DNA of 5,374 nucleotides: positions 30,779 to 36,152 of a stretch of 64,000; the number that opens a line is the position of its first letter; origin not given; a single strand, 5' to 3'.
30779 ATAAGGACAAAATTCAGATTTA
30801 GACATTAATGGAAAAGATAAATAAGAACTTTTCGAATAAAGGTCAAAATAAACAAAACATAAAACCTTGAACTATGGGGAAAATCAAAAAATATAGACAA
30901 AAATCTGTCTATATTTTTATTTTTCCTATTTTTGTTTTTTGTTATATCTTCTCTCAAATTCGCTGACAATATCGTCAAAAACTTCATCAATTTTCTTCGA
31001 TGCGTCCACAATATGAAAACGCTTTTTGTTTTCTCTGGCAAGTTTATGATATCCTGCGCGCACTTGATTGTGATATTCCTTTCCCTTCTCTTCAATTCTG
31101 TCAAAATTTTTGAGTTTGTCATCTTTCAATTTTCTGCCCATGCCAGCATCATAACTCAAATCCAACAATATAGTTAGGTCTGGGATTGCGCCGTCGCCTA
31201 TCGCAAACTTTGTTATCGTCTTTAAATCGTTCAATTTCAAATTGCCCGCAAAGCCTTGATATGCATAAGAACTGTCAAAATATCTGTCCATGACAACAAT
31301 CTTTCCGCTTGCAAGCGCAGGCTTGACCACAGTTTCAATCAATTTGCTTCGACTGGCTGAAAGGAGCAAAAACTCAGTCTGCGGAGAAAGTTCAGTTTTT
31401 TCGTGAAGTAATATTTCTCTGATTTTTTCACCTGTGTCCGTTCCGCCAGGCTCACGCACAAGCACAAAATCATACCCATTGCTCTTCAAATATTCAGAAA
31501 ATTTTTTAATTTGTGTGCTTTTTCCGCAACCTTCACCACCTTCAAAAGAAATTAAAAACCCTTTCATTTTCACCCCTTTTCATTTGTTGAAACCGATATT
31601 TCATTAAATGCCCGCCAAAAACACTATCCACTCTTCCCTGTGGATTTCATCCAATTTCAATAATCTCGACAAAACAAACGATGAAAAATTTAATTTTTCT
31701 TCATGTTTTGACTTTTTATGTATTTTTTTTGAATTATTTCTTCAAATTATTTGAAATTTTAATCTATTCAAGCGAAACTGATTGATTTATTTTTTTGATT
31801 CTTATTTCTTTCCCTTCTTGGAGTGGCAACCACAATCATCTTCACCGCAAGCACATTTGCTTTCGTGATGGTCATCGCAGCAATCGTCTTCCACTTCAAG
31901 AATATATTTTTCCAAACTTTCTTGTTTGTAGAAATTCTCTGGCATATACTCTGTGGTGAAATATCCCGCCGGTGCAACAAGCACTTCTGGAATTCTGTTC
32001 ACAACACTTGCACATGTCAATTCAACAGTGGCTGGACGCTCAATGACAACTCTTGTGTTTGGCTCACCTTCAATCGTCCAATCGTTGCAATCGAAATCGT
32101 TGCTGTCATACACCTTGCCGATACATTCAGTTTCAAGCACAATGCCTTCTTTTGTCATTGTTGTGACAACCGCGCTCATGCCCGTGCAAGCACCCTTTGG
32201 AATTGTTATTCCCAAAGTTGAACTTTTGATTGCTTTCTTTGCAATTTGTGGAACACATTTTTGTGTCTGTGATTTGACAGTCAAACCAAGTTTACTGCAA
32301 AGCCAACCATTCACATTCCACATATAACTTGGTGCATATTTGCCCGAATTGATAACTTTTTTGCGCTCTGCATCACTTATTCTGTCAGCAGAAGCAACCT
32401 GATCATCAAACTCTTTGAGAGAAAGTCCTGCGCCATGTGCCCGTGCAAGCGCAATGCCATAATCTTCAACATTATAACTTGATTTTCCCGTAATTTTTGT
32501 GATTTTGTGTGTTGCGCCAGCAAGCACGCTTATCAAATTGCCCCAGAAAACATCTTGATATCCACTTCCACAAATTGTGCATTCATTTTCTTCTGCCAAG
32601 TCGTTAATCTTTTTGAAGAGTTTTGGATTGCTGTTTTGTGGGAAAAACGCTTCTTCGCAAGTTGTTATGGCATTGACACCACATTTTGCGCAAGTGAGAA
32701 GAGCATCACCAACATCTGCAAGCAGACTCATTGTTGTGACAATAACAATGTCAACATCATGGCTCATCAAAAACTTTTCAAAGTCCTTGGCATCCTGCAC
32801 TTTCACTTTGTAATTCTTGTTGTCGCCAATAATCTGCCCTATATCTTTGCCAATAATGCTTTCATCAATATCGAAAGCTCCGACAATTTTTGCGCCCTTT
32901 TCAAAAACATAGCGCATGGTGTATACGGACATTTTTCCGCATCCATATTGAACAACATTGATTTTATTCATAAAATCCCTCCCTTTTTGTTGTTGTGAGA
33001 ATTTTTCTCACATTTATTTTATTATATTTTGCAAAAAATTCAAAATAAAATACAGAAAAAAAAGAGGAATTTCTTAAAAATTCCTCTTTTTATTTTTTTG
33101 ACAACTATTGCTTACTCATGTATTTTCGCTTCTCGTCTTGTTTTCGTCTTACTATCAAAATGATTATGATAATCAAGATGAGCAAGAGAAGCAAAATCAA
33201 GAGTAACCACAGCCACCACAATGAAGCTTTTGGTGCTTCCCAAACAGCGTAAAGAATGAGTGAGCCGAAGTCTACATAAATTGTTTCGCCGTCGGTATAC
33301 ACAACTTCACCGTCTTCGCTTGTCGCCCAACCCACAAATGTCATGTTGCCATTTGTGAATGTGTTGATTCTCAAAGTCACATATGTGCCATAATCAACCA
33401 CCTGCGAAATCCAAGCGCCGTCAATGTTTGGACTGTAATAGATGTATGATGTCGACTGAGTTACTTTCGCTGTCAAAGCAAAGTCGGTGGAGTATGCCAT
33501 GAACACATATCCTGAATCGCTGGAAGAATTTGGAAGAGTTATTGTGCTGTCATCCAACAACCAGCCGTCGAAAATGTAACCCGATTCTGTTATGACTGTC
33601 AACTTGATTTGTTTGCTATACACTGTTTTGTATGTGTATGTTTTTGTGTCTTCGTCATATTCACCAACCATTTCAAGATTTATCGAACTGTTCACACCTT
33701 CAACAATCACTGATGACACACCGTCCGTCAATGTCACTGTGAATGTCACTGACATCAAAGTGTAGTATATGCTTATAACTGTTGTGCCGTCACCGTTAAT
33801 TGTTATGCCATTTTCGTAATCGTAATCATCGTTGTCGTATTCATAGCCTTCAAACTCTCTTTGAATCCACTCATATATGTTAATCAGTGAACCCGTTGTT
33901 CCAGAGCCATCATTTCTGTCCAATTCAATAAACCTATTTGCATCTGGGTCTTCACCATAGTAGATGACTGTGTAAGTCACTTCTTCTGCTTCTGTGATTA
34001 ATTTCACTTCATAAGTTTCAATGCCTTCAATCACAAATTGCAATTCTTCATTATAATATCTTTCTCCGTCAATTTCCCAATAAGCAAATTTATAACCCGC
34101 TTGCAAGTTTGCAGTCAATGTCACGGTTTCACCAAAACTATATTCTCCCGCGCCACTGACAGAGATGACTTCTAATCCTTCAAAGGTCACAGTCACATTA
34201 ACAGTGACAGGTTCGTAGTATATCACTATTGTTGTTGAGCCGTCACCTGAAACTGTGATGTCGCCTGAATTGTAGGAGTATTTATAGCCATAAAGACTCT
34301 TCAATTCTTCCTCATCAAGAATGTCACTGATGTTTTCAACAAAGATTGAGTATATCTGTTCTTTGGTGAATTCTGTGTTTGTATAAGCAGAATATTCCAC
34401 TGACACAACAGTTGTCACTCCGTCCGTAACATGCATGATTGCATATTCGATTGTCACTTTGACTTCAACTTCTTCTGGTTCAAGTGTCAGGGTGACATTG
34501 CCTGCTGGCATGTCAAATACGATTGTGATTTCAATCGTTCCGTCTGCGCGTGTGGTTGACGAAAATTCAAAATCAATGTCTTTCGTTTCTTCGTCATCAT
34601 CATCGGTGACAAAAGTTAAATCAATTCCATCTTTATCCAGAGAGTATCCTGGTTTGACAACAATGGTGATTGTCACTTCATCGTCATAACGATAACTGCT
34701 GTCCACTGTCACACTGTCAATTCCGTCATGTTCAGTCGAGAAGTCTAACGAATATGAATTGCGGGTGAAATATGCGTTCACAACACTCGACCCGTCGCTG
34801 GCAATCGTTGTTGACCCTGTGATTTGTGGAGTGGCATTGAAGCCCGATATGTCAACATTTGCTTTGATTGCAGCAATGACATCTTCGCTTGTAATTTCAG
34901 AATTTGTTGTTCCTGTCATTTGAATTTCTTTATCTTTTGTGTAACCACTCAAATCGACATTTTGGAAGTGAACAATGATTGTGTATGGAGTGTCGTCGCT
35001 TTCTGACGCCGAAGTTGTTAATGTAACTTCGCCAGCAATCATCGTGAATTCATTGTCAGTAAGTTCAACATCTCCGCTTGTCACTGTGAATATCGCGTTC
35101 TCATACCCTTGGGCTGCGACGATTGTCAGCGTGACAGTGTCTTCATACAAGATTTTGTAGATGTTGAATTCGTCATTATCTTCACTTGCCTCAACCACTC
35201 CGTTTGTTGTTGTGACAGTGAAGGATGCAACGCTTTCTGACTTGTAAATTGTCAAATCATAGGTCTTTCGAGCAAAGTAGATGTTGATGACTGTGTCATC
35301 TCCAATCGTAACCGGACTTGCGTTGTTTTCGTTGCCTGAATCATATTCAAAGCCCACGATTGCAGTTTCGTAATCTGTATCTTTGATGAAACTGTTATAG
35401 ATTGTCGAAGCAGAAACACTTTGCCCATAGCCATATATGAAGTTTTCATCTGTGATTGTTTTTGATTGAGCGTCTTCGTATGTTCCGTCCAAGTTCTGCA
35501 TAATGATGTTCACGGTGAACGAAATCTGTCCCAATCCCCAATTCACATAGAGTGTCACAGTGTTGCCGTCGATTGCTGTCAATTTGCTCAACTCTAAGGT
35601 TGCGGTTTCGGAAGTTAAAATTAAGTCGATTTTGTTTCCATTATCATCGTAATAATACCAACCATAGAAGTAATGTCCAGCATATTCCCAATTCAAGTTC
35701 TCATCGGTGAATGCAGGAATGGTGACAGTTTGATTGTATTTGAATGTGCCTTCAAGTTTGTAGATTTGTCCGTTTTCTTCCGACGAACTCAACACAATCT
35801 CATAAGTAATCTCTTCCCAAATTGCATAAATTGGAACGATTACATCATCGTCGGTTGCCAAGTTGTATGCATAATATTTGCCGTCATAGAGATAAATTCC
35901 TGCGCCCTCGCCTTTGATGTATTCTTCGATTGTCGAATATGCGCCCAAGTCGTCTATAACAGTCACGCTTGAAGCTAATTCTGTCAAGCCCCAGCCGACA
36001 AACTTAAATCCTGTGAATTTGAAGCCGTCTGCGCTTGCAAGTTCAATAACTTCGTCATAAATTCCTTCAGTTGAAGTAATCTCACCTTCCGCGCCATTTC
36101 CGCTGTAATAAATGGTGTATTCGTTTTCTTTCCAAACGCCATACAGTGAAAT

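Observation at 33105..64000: Uninterrupted >30.9 kb ORF: a surface protein of more than 10,297 residues, still open at the window edge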

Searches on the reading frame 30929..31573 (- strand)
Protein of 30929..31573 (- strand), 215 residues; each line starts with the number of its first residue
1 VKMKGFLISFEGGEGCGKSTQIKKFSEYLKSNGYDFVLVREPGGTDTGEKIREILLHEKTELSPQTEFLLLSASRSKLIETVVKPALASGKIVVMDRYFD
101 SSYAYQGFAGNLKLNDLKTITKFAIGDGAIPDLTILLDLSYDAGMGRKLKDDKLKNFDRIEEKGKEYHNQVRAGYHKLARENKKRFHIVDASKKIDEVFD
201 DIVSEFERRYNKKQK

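Call 5: search_protein_families(library=pfam, proteins=[window:30929-31573:-], max_evalue=0.01)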
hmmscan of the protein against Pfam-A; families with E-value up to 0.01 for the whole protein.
window:30929-31573:- (215 aa): 3 families
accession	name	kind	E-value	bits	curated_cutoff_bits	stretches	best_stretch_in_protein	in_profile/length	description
PF02223.23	Thymidylate_kin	-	1.1e-50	172.3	27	1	10-202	1-185/185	Thymidylate kinase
PF13521.12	AAA_28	-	0.00012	22.8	27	1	8-209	2-152/164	AAA domain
PF13401.12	AAA_22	-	0.005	17.6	27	0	11-82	11-75/130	AAA domain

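Call 19: find_encoding_contigs(protein=window:30929-31567:-, flank=10000, max_places=6)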
Protein window:30929-31567:- (213 aa): 2 contigs read that carry it; 1 place shown.
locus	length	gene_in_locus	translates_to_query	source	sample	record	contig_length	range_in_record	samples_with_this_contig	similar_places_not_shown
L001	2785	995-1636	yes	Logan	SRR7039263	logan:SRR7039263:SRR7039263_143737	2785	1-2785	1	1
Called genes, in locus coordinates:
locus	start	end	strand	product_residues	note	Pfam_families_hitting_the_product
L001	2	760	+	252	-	?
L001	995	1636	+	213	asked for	PF02223:Thymidylate_kin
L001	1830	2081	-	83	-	-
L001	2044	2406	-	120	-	PF09578:Spore_YabQ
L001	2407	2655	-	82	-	PF07873:YabP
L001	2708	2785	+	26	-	?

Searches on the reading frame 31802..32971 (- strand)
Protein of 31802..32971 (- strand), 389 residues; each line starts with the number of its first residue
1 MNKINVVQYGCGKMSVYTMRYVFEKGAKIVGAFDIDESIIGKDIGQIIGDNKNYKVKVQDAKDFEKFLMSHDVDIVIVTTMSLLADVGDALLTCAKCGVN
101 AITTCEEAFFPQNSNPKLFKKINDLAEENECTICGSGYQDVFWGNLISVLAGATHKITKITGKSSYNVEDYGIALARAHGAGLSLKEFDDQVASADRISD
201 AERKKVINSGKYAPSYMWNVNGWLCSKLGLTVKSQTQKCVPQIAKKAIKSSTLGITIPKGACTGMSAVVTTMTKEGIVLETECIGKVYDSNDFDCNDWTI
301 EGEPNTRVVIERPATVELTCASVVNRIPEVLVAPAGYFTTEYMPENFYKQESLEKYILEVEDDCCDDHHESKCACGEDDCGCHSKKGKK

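Call 5: search_protein_families(library=pfam, proteins=[window:31805-32971:-], max_evalue=0.01)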
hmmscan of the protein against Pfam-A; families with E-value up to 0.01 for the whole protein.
window:31805-32971:- (389 aa): 1 family
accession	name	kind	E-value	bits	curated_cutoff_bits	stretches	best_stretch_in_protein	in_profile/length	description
PF19328.4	DAP_DH_C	-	2.5e-08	34.2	23.3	1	225-344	71-191/206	2,4-diaminopentanoate dehydrogenase C-terminal domain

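Call 11: find_encoding_contigs(protein=window:31802-32971:-, flank=10000, max_places=6)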
Protein window:31802-32971:- (389 aa): no gene with exactly this product is on record in the collection.

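Call 47: find_homologous_proteins(query=window:31805-32971:-, max_evalue=1e-40)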
Query window:31805-32971:- (389 aa): 8000 proteins with E <= 1e-40 among 8000 candidates; the best 120 are listed.
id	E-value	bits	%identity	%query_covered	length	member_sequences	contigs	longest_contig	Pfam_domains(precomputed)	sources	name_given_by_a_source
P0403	8.7e-264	892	100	100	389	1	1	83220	PF19328.5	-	-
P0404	5.5e-230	781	90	98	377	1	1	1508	PF19328.5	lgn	-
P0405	2.7e-229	779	90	98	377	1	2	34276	PF19328.5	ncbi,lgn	-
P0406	2.1e-222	756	91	92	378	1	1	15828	PF19328.5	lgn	-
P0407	9.6e-222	754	90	92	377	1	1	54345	PF19328.5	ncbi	ncbi:MAG: dihydrodipicolinate reductase [Candidatus Caccovivens sp.]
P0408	1.2e-221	754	89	93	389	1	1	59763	PF19328.5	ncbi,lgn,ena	-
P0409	1.5e-219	747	88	93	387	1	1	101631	PF19328.5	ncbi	-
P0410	1.2e-217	740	89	92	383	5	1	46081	PF19328.5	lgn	-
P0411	1.5e-217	740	88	92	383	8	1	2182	PF19328.5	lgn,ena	-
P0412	1.8e-217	740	88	93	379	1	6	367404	PF19328.5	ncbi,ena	-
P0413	2.5e-217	739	85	95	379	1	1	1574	PF19328.5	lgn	-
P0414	3.3e-217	739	89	92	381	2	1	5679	PF19328.5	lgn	-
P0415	8.5e-217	738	86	92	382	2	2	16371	PF19328.5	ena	-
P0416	2.0e-216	736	89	92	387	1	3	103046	PF19328.5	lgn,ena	-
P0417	2.3e-216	736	85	95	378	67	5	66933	PF19328.5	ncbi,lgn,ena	-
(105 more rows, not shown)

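Call 49: find_encoding_contigs(protein=P0405, flank=10000, max_places=3)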
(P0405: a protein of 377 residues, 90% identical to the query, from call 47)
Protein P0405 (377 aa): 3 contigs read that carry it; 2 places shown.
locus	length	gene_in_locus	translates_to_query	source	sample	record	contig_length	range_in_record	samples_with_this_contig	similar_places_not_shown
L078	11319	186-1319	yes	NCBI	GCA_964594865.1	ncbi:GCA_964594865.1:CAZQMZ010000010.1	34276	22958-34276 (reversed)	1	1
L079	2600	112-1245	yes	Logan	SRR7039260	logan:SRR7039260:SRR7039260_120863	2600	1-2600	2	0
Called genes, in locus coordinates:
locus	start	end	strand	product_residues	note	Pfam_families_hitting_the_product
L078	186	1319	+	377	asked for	PF19328:DAP_DH_C (faint)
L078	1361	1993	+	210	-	PF02223:Thymidylate_kin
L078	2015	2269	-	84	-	-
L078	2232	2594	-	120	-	PF09578:Spore_YabQ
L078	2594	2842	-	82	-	PF07873:YabP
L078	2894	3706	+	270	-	PF00849:PseudoU_synth_2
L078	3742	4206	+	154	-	-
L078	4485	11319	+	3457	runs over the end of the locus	-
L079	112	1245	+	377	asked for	PF19328:DAP_DH_C (faint)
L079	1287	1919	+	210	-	PF02223:Thymidylate_kin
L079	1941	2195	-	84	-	-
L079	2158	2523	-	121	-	PF09578:Spore_YabQ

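Call 50: find_encoding_contigs(protein=P0407, flank=10000, max_places=3)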
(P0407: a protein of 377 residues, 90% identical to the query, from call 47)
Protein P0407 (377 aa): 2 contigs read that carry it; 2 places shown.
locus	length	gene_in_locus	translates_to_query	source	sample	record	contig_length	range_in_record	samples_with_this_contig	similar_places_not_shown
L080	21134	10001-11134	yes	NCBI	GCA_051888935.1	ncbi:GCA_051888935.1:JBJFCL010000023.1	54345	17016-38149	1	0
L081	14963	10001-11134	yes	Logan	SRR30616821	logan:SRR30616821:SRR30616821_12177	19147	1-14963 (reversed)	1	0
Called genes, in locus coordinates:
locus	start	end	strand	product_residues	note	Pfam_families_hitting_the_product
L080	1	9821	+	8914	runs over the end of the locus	-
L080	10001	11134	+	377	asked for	PF19328:DAP_DH_C (faint)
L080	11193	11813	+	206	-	PF02223:Thymidylate_kin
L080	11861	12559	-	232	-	PF07947:YhhN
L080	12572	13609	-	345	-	PF01738:DLH (faint), PF00326:Peptidase_S9 (faint), PF12146:Hydrolase_4, PF00561:Abhydrolase_1 (weak), PF12697:Abhydrolase_6 (weak)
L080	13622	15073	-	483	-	PF00370:FGGY_N, PF02782:FGGY_C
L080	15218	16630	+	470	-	PF01266:DAO, PF04324:Fer2_BFD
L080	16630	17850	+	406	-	PF00070:Pyr_redox (faint), PF00890:FAD_binding_2, PF01134:GIDA (faint), PF01266:DAO (weak), PF03486:HI0933_like (weak), PF07992:Pyr_redox_2, PF12831:FAD_oxidored, PF13450:NAD_binding_8 (weak), +4 more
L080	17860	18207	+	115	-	PF07892:DUF1667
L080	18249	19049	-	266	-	PF14808:TMEM164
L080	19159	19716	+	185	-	-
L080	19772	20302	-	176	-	-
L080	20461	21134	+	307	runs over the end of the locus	PF02463:SMC_N (weak), PF00005:ABC_tran, PF13175:AAA_15 (faint), PF13304:AAA_21 (weak)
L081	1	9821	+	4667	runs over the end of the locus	?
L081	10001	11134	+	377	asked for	PF19328:DAP_DH_C (faint)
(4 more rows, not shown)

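Call 51: find_encoding_contigs(protein=P0409, flank=10000, max_places=3)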
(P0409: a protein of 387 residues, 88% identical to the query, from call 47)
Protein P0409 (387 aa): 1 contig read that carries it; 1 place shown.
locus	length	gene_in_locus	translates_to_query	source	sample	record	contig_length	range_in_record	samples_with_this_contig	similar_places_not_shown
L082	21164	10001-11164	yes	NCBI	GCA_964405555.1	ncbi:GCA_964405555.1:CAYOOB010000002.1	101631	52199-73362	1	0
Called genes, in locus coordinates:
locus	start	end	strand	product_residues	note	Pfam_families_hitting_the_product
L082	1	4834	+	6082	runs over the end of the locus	-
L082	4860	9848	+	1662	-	PF18998:Flg_new_2 (faint), PF09479:Flg_new (weak)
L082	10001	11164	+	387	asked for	PF19328:DAP_DH_C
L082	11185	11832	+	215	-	PF02223:Thymidylate_kin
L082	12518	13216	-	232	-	PF07947:YhhN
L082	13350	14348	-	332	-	PF12146:Hydrolase_4, PF00561:Abhydrolase_1, PF12697:Abhydrolase_6 (weak), PF00326:Peptidase_S9 (faint)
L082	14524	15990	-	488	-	PF00370:FGGY_N, PF01869:BcrAD_BadFG (faint), PF02782:FGGY_C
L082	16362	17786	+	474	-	PF01266:DAO, PF04324:Fer2_BFD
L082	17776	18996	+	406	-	PF00070:Pyr_redox (faint), PF00890:FAD_binding_2 (weak), PF01134:GIDA (faint), PF01266:DAO (faint), PF01494:FAD_binding_3 (faint), PF03486:HI0933_like (weak), PF07992:Pyr_redox_2, PF12831:FAD_oxidored, +4 more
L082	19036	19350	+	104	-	PF07892:DUF1667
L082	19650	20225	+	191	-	-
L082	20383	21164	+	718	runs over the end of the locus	PF13306:LRR_5, PF13855:LRR_8 (faint), PF13306:LRR_5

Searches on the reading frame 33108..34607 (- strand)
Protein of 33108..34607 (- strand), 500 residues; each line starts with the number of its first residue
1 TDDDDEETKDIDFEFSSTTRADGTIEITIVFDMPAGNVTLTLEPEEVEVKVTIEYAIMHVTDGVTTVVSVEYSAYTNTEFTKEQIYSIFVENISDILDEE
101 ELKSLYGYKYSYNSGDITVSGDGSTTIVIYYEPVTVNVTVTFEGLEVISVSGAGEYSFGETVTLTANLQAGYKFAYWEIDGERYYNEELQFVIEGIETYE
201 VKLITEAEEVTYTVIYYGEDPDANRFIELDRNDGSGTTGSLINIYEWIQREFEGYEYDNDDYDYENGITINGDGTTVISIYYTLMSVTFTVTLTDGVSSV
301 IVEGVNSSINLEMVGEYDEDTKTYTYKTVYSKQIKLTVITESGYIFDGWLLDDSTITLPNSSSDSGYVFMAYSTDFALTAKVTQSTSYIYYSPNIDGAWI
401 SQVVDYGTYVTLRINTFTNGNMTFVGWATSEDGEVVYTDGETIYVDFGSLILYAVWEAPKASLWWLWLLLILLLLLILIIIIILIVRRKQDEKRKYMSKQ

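Call 81: search_protein_families(library=ncbifam, proteins=[window:33108-34607:-], max_evalue=0.01)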
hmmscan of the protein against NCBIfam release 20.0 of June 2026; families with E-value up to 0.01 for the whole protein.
window:33108-34607:- (500 aa): 1 family
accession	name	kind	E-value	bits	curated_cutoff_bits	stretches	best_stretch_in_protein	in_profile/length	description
TIGR02543.1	List_Bact_rpt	repeat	0.00046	20.5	20.95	0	342-357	4-18/44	TIGR02543 family repeat protein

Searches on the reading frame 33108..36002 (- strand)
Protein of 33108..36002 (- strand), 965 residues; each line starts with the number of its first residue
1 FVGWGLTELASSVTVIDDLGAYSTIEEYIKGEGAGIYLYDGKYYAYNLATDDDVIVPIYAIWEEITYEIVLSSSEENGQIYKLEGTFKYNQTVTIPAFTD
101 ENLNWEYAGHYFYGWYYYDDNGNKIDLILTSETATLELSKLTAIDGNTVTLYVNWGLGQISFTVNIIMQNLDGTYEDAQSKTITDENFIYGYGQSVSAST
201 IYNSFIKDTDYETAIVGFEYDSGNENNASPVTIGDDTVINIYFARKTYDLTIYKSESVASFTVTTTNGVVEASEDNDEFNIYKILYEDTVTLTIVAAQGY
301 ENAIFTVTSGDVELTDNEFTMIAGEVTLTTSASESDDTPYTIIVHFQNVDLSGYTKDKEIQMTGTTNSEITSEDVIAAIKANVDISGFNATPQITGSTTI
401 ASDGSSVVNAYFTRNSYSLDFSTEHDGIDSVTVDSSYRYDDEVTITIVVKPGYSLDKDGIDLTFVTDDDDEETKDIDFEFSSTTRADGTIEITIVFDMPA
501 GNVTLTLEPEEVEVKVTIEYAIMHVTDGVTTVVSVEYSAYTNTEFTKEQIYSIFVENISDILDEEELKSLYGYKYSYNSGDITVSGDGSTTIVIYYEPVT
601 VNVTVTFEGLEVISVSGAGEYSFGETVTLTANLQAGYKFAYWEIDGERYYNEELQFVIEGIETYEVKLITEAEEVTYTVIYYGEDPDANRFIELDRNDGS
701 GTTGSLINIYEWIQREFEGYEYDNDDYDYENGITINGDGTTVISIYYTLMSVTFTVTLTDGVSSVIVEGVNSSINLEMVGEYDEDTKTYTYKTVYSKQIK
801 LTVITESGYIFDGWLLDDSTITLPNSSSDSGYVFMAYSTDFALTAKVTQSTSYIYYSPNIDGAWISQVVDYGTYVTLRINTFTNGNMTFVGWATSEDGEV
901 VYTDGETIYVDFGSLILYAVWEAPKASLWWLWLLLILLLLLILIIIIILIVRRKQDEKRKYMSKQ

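Call 5: search_protein_families(library=pfam, proteins=[window:33108-36002:-], max_evalue=0.01)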
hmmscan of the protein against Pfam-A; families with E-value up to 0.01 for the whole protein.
window:33108-36002:- (965 aa): 2 families
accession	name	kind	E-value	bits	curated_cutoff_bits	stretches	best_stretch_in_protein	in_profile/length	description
PF18998.6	Flg_new_2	-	1.5e-14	54.2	23.6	1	614-648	12-46/73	Divergent InlB B-repeat domain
PF09479.16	Flg_new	-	6.6e-14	52.2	27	1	856-920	5-65/65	Listeria-Bacteroides repeat domain (List_Bact_rpt)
